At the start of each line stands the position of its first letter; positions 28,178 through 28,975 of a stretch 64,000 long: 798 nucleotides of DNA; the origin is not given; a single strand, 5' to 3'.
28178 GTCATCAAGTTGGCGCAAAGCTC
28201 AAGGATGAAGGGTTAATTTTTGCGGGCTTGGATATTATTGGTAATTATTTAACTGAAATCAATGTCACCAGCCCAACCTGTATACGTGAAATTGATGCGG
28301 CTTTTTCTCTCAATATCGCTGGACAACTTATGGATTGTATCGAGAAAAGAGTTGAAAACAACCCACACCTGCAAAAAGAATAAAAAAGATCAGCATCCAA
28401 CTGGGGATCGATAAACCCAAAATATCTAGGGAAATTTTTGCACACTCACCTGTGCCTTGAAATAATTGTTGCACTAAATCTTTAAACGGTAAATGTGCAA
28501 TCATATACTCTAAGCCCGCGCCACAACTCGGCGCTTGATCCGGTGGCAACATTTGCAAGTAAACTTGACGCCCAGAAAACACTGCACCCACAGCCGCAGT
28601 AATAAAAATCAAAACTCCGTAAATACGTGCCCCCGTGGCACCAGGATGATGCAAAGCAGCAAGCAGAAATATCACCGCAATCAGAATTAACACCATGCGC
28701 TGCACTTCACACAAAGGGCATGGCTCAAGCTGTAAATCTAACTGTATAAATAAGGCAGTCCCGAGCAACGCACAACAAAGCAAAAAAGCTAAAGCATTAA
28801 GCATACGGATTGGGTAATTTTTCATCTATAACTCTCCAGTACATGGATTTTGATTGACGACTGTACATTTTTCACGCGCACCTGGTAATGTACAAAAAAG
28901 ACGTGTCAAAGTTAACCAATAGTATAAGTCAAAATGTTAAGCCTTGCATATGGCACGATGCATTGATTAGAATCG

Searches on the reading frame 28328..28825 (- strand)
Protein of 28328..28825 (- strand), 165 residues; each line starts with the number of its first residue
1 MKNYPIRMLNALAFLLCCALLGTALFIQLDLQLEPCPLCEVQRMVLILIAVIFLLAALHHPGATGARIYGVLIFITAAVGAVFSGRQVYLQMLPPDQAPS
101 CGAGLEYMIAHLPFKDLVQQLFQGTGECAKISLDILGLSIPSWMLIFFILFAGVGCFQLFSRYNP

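Call 46: search_protein_families(library=pfam, proteins=[window:28328-28825:-], max_evalue=0.01)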
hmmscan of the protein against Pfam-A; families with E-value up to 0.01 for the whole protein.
window:28328-28825:- (165 aa): 1 family
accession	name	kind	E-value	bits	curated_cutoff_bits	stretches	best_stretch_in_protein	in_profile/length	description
PF02600.21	DsbB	-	9.2e-40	136.9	22.1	1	7-156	2-146/148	Disulfide bond formation protein DsbB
